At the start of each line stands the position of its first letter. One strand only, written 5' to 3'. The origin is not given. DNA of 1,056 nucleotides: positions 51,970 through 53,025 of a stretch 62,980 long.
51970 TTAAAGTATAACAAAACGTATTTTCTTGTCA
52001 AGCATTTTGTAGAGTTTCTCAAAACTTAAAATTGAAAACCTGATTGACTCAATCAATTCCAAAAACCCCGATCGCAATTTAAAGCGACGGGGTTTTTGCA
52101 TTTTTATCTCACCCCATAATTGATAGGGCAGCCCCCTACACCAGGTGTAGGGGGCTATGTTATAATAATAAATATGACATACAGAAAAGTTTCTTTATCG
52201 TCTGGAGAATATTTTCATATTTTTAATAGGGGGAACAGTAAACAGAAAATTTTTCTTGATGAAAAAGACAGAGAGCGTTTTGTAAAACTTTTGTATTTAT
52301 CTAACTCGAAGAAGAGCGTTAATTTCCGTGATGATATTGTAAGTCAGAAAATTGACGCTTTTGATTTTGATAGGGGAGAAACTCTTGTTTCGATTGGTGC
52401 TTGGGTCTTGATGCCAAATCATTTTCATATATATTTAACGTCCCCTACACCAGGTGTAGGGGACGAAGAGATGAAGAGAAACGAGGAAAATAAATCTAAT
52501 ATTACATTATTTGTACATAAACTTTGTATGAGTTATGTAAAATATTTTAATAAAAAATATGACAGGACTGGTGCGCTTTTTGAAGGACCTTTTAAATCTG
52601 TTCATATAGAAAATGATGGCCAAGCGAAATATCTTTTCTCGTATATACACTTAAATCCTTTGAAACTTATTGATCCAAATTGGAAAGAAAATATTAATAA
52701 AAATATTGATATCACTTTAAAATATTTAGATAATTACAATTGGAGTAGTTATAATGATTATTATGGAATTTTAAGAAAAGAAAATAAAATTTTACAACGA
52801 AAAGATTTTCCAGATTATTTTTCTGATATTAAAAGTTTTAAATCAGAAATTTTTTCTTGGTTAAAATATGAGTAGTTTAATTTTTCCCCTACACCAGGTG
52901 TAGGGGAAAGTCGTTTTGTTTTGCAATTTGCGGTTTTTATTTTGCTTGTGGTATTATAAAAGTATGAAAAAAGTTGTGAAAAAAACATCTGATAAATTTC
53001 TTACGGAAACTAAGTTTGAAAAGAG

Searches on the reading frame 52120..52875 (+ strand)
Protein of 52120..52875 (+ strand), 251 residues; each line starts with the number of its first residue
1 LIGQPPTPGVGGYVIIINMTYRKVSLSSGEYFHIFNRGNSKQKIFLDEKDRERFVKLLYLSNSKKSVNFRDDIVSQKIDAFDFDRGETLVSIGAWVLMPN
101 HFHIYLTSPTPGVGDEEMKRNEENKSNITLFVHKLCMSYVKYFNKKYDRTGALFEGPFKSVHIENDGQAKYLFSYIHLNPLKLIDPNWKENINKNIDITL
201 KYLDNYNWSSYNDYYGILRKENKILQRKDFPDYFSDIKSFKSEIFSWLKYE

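Call 49: search_protein_families(library=pfam, proteins=[window:52120-52875:+], max_evalue=0.01)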
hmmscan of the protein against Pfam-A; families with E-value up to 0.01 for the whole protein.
window:52120-52875:+ (251 aa): 0 families

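Call 87: search_solved_structures(query=window:52174-52875:+, max_evalue=1, show_alignments=2)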
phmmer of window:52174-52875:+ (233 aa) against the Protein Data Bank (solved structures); distinct sequences matched with E-value up to 1: 2.
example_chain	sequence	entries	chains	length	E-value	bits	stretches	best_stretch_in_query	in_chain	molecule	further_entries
4wzn_A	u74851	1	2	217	0.34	13.5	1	163-216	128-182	Genome polyprotein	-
5f5p_C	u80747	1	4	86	0.97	12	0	8-68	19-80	Rho-associated protein kinase 1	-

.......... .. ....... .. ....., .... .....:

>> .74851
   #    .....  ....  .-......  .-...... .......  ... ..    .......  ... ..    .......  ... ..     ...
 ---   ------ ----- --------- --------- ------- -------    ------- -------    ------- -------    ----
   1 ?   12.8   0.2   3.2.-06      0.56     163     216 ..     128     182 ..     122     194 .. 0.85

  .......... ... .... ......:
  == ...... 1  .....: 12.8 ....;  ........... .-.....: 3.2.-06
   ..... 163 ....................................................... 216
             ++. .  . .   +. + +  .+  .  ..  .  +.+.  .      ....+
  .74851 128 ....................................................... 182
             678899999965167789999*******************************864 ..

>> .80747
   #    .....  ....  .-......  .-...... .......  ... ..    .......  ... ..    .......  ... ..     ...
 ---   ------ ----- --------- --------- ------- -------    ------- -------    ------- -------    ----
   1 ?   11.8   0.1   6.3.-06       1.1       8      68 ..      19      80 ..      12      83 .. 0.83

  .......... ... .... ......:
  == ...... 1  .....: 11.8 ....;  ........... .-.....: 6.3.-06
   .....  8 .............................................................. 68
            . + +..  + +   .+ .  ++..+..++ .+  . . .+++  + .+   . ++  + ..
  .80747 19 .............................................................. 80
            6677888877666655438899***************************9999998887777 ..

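Call 89: search_solved_structures(query=A7, max_evalue=1, show_alignments=1)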
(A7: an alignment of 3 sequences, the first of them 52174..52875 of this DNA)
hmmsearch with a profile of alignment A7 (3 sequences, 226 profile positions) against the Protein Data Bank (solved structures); distinct sequences matched with E-value up to 1: 0.
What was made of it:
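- On REP/REPIN-RAYT system: The window protein itself got no Pfam hit (call 49) and no PDB hit (calls 87, 89).
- Tried and rejected: Single-sequence and profile searches of the RAYT-like protein against PDB found nothing (calls 87, 89).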

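Call 90: find_homologous_proteins(query=A7, max_evalue=1e-10)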
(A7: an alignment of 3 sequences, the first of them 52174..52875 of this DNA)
Query A7 (3 sequences) (233 aa, profile of the alignment): 6795 proteins with E <= 1e-10 among 8000 candidates; the best 120 are listed.
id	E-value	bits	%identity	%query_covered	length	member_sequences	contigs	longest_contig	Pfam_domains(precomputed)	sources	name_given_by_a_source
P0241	7.0e-123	427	42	98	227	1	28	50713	PF01797.22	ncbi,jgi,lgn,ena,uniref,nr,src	ncbi:hypothetical protein A3B84_01110 [Candidatus Nomurabacteria bacterium RIFCSPHIGHO2_02_FULL_35_1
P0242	8.2e-120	417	46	94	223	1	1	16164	PF01797.22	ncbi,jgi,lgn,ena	ncbi:MAG: transposase [Candidatus Paceibacterota bacterium]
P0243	1.5e-111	390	44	94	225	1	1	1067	PF01797.22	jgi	-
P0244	1.7e-111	389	43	99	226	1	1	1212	PF01797.22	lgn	-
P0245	5.1e-111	388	43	99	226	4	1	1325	PF01797.22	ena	-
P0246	4.9e-110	385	43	99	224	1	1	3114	PF01797.22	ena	-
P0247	2.1e-108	379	100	100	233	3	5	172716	-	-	-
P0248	2.2e-108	379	42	100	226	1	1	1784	PF01797.22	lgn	-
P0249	2.5e-108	379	44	97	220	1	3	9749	PF01797.22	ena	-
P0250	4.8e-108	378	47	94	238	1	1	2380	PF01797.22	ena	-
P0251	1.1e-107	377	43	97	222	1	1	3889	PF01797.22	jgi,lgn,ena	-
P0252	1.3e-107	377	41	99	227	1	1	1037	PF01797.22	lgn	-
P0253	1.8e-107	376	41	98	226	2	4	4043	-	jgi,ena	-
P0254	2.3e-107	376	42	100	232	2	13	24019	PF01797.22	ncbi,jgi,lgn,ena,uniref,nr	ncbi:hypothetical protein COW91_02840 [Candidatus Nomurabacteria bacterium CG22_combo_CG10-13_8_21_1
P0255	2.4e-107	376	41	99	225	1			PF01797.22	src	-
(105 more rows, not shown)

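Call 91: find_related_loci(query=A7, collection=metagenome_contigs, flank=3000)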
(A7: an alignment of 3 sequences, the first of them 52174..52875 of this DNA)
Query A7 (233 aa) in metagenome_contigs; peptide patterns used: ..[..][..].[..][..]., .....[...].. (x = any residue, [..] = any of these).
600 stretches matched a pattern (row limit reached: there are more); 539 encode a relative of the query (tblastn E <= 1e-3); the best 80 are kept; 80 distinct loci.
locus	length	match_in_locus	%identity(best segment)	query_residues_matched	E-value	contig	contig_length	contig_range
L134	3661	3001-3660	74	1-225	1e-112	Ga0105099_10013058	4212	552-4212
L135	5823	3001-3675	72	1-231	1e-107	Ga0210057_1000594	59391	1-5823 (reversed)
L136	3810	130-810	68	1-233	5e-106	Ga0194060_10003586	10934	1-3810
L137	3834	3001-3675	68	1-231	2e-103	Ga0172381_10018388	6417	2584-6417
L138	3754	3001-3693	67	1-233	6e-103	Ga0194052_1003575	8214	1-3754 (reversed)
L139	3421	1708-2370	63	1-231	3e-97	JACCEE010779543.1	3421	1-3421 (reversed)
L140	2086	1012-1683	62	1-233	2e-96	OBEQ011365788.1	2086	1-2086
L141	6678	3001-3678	62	1-232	4e-91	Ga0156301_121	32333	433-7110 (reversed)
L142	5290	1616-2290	62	1-233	2e-90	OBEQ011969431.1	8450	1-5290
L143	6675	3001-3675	62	1-233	2e-90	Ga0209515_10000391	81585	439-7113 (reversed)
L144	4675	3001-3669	62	1-232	1e-90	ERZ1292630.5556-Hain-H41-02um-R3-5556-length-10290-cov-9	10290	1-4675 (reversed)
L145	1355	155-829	59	1-233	3e-96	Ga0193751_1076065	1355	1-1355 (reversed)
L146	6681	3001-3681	62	1-232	4e-89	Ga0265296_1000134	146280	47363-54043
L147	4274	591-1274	60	1-233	3e-88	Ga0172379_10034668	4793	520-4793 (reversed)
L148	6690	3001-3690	61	1-233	1e-86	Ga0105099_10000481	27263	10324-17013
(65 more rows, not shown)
